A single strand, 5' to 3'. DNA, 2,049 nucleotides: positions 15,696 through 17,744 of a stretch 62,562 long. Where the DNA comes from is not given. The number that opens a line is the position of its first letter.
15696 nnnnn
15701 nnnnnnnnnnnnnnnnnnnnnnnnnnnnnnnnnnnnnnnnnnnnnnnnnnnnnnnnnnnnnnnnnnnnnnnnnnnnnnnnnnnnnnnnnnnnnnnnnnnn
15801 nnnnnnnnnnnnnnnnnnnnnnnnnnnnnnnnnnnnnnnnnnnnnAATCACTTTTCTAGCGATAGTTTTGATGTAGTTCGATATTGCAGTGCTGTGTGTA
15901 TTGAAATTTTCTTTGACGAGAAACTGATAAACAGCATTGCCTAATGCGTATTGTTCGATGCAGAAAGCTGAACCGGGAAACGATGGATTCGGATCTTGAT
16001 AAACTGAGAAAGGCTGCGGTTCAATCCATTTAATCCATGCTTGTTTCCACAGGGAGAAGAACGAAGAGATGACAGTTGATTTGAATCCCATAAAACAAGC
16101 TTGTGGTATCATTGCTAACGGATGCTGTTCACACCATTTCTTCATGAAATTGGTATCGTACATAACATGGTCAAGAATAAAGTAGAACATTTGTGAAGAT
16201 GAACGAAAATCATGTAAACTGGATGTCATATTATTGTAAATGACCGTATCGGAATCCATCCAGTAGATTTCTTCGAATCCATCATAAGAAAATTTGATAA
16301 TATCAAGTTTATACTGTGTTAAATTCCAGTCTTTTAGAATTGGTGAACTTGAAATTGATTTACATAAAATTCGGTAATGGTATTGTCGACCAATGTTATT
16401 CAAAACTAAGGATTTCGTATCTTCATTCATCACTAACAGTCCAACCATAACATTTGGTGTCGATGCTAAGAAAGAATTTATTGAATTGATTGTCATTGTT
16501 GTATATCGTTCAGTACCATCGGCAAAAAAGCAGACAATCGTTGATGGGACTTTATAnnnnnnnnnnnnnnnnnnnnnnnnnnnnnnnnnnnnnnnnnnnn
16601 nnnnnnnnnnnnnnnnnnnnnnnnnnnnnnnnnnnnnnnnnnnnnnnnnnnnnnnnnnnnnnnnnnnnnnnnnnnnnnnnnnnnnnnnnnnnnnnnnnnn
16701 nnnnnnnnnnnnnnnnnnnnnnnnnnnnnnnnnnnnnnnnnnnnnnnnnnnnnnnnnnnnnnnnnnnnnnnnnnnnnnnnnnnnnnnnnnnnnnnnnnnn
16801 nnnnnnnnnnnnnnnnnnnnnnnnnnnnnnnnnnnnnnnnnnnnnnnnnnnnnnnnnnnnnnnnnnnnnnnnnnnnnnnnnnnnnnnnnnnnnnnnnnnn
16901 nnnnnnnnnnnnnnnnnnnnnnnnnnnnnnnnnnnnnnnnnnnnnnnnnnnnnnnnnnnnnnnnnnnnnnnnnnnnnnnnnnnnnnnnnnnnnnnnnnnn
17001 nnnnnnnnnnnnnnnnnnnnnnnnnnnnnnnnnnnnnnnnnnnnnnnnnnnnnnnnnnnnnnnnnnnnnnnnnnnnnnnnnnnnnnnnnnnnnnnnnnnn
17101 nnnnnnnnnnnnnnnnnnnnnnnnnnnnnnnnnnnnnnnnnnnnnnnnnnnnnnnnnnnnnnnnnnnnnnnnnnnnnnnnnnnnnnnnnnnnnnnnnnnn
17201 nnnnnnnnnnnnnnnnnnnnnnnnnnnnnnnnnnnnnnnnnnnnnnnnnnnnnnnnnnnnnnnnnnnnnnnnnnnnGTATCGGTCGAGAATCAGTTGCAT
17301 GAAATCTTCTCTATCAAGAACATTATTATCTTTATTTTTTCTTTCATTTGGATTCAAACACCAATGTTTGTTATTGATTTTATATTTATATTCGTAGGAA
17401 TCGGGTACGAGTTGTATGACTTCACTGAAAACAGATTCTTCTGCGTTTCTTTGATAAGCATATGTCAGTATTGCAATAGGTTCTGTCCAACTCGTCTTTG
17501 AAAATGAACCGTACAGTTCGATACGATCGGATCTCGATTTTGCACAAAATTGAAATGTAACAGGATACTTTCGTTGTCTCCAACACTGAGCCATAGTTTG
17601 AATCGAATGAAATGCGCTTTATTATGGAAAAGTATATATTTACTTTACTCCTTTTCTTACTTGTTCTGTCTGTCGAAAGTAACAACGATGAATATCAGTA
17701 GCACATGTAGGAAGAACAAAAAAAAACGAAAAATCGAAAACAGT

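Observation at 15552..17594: Unusual single-ORF fusion: CBM48 glycogen-binding module + BTB/BACK + GT-A glycosyltransferase-like domain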

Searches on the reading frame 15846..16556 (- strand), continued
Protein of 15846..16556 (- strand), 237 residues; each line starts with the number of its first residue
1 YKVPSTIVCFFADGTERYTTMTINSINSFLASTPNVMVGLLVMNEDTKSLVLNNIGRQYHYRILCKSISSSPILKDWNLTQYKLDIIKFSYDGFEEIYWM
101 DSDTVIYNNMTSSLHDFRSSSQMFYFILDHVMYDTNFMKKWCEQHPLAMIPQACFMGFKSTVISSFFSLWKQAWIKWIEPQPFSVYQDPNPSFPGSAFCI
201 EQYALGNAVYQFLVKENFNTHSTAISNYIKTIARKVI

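Call 77: list_cluster_members(proteins=[P0038, P0040, P0041, P0044, P0045, P0051, P0052, P0054, P0055, P0074])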
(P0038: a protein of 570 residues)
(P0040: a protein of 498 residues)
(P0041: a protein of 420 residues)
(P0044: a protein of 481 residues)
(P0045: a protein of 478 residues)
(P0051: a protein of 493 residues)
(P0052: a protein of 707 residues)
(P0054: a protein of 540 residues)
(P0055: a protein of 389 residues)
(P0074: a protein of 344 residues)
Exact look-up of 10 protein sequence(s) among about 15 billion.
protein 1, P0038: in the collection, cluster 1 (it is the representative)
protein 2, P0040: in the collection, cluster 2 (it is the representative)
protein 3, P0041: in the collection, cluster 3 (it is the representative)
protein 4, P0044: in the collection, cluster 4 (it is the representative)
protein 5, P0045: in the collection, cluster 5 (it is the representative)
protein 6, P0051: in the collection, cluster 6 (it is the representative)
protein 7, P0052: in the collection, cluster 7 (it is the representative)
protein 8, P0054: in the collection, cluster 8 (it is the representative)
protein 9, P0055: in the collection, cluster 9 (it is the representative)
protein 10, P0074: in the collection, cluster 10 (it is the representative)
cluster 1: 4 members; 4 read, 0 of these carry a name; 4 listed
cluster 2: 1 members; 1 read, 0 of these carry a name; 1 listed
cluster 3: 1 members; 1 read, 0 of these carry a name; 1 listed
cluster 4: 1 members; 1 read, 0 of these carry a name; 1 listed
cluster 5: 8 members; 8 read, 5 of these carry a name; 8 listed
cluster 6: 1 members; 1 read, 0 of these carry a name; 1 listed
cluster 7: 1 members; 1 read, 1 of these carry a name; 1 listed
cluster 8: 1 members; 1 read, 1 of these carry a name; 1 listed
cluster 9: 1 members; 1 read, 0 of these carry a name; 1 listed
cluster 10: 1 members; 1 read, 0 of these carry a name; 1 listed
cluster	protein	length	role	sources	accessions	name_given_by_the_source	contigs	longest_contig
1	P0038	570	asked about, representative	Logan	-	-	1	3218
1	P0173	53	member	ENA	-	-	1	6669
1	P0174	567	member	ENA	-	-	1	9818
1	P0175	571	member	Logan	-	-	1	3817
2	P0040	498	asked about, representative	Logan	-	-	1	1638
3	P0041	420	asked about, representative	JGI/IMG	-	-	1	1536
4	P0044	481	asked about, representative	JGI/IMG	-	-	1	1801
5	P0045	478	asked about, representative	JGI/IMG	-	-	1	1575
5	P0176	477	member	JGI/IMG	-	hypothetical protein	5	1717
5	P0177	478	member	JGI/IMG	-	hypothetical protein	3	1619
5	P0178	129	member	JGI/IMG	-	hypothetical protein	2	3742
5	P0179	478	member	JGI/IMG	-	hypothetical protein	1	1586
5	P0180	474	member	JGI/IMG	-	hypothetical protein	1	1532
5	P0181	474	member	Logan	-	-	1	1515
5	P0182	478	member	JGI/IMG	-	-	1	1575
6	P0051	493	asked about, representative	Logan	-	-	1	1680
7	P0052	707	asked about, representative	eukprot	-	TRINITY_DN4326_c0_g1_i2.p1 TRINITY_DN4326_c0_g1~~TRINITY_DN4326_c0_g1_i2.p1 ORF ...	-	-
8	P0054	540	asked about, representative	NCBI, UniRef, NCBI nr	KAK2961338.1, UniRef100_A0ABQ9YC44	hypothetical protein BLNAU_3784 [Blattamonas nauphoetae] | Uncharacterized protein n=1 Tax=Blattamonas nauphoetae TaxID=2049346 ...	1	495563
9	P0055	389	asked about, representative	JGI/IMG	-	-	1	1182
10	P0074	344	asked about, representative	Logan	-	-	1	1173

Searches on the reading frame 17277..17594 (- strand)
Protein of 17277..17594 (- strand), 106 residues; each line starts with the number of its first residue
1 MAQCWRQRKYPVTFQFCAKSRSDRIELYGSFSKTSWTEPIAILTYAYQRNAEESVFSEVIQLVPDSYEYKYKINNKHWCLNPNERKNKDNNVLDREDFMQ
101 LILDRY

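Call 19: search_solved_structures(query=A2, max_evalue=1, show_alignments=2)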
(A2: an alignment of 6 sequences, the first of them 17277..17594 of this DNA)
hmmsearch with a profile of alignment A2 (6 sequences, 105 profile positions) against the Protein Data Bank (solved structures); distinct sequences matched with E-value up to 1: 12.
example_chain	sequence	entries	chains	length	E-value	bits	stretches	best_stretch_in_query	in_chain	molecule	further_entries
5ot1_A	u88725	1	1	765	0.036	17.8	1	56-81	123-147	Pullulanase type II, GH13 family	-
1z0n_A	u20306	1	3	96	0.067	16.9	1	48-88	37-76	5'-AMP-activated protein kinase, beta-1 subunit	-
2f15_A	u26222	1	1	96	0.099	16.4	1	26-87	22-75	5'-AMP-activated protein kinase, beta-2 subunit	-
4y0g_A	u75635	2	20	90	0.11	16.3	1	26-87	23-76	5'-AMP-activated protein kinase subunit beta-2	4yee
1z0m_A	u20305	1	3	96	0.12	16.1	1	50-88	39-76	5'-AMP-activated protein kinase, beta-1 subunit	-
2lu3_A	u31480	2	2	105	0.13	16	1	26-87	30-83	5'-AMP-activated protein kinase subunit beta-2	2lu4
4yef_A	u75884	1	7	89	0.13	16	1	50-87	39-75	5'-AMP-activated protein kinase subunit beta-1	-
4rer_B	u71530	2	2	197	0.46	14.2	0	29-87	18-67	5'-AMP-activated protein kinase subunit beta-2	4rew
7jhg_B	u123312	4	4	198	0.47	14.2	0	29-87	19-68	5'-AMP-activated protein kinase subunit beta-2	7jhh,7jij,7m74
2kmv_A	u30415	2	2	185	0.53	14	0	43-91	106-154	Copper-transporting ATPase 1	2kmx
6e4t_B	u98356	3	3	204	0.72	13.6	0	50-87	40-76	5'-AMP-activated protein kinase subunit beta-1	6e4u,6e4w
6b2e_B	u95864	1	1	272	0.86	13.4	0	27-87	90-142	5'-AMP-activated protein kinase subunit beta-2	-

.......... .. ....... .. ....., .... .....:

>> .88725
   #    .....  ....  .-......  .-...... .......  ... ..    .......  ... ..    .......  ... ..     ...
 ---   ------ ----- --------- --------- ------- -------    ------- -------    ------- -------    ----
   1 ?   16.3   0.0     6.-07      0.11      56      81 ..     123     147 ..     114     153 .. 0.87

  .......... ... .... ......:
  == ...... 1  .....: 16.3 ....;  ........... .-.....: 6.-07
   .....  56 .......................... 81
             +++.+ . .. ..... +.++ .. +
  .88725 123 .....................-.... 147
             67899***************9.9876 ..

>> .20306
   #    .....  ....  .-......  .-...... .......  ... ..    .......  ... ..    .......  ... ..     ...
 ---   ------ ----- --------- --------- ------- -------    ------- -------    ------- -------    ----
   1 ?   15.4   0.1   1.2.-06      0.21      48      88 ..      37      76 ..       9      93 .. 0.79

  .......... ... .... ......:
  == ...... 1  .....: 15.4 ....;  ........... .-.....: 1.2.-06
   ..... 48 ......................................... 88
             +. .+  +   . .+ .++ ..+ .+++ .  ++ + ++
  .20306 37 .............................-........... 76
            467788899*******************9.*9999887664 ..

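Call 20: search_protein_families(library=pfam, alignment_id=A2, max_evalue=1)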
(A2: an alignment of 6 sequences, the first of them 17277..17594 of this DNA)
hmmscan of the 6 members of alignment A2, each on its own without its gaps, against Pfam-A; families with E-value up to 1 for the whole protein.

A. member 1, window:17277-17594:- (106 aa): 1 family
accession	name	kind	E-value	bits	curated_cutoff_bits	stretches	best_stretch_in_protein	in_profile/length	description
PF16561.11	AMPK1_CBM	-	6e-05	23.6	26.8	1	11-90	2-69/85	Glycogen recognition site of AMP-activated protein kinase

B. families by the number of members that match (of 6 scanned): 8 families
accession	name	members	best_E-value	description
PF16561.11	AMPK1_CBM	6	6.3e-11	Glycogen recognition site of AMP-activated protein kinase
PF22058.2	X25_BaPul_like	3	0.00021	Pullulanase X25 domain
PF18964.5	DUF5704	1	0.018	Family of unknown function (DUF5704)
PF24486.1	DUF7583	1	0.053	Domain of unknown function (DUF7583)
PF09782.14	NDUF_B6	1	0.066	NADH:ubiquinone oxidoreductase, NDUFB6/B17 subunit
PF16411.10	SusF_SusE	1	0.066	Outer membrane protein SusF_SusE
PF22433.2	MtxA_IG-like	1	0.074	Magnetotaxis protein MtxA, Immunoglobulin-like domain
PF03996.21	Hema_esterase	1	0.074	Hemagglutinin esterase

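Call 56: predict_structure(alignment_id=A4)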
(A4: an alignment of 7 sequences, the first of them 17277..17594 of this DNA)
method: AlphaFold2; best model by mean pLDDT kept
length: 106 residues; sequences in the alignment: 7
mean_pLDDT: 84.9   pTM: 0.73
mean pLDDT of the five models: 84.9, 78.5, 78.4, 60.3, 56.1
residues with pLDDT >= 90: 36; 70-90: 63; 50-70: 5; < 50: 2
segments of 3 or more residues with pLDDT < 50: none
pLDDT, mean of each block of 10 residues (from residue 1): 69 89 90 83 91 91 90 89 82 85 69
secondary structure, 60 per line:
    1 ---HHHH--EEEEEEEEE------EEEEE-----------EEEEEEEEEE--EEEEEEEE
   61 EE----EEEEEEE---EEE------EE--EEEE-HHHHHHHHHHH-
elements in order: H4-7 E10-18 E25-29 E41-50 E53-62 E67-73 E77-79 E90-93 H95-105

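Call 58: fold_search(model_id=the predicted structure, library=pdb)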
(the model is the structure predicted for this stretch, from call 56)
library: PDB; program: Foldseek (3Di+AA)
matches with E <= 10: 1296; with E <= 0.001: 27
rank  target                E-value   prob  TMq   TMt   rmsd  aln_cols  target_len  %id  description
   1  6b2e_B                1.8e-04  1.00  0.62  0.36   5.3       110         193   21  Structure of full length human AMPK (a2b2g1) in complex with a small molecule activator SC4. (released 2018-04-25)
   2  5t5t_B                2.0e-04  1.00  0.61  0.41   4.1       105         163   21  AMPK bound to allosteric activator (released 2017-03-29)
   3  6c9h_B                2.1e-04  1.00  0.61  0.40   4.7       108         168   21  non-phosphorylated AMP-activated protein kinase bound to pharmacological activator R734 (released 2018-11-28)
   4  6c9g_B                2.4e-04  1.00  0.60  0.38   4.7       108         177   21  AMP-activated protein kinase bound to pharmacological activator R739 (released 2018-11-28)
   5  4cfe_D                2.4e-04  1.00  0.58  0.39   4.4       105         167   22  Structure of full length human AMPK in complex with a small molecule activator, a benzimidazole derivative (991) (released 2013-12-25)
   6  3nme_A                2.8e-04  1.00  0.59  0.23   3.6        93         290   27  Structure of a plant phosphatase (released 2010-08-11)
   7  4cff_B                2.8e-04  1.00  0.58  0.38   4.6       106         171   22  Structure of full length human AMPK in complex with a small molecule activator, a thienopyridone derivative (A-769662) (released 2013-12-25)
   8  4cfe_B                2.8e-04  1.00  0.54  0.36   5.2       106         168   20  Structure of full length human AMPK in complex with a small molecule activator, a benzimidazole derivative (991) (released 2013-12-25)
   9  4cff_D                3.1e-04  1.00  0.59  0.38   4.6       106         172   22  Structure of full length human AMPK in complex with a small molecule activator, a thienopyridone derivative (A-769662) (released 2013-12-25)
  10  5ezv_D                3.3e-04  1.00  0.57  0.34   4.9       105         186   22  X-ray crystal structure of AMP-activated protein kinase alpha-2/alpha-1 RIM chimaera (alpha-2(1-347)/alpha-1(349-401)/ (released 2016-03-09)
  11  3nme_B                3.3e-04  1.00  0.51  0.21   4.3        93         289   25  Structure of a plant phosphatase (released 2010-08-11)
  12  6c9f_B                3.7e-04  1.00  0.60  0.38   4.5       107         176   21  AMP-activated protein kinase bound to pharmacological activator R734 (released 2018-11-28)
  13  2qlv_B                4.1e-04  1.00  0.60  0.42  15.1       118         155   15  Crystal structure of the heterotrimer core of the S. cerevisiae AMPK homolog SNF1 (released 2007-09-25)
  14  6c9j_B                4.1e-04  1.00  0.60  0.38   4.5       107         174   21  AMP-activated protein kinase bound to pharmacological activator R734 (released 2018-11-28)
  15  5ezv_B                4.4e-04  1.00  0.59  0.36   4.5       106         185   21  X-ray crystal structure of AMP-activated protein kinase alpha-2/alpha-1 RIM chimaera (alpha-2(1-347)/alpha-1(349-401)/ (released 2016-03-09)
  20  4yee_N                7.2e-04  1.00  0.64  0.79   2.2        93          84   17  beta2 carbohydrate binding module (CBM) of AMP-activated protein kinase (AMPK) in complex with glucosyl-beta-cyclodext (released 2015-04-01)
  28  4yee_A                1.2e-03  1.00  0.61  0.77   2.5        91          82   18  beta2 carbohydrate binding module (CBM) of AMP-activated protein kinase (AMPK) in complex with glucosyl-beta-cyclodext (released 2015-04-01)
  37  4yee_E                2.3e-03  1.00  0.63  0.77   2.4        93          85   17  beta2 carbohydrate binding module (CBM) of AMP-activated protein kinase (AMPK) in complex with glucosyl-beta-cyclodext (released 2015-04-01)
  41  4yee_B                4.7e-03  1.00  0.59  0.73   3.3        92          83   17  beta2 carbohydrate binding module (CBM) of AMP-activated protein kinase (AMPK) in complex with glucosyl-beta-cyclodext (released 2015-04-01)
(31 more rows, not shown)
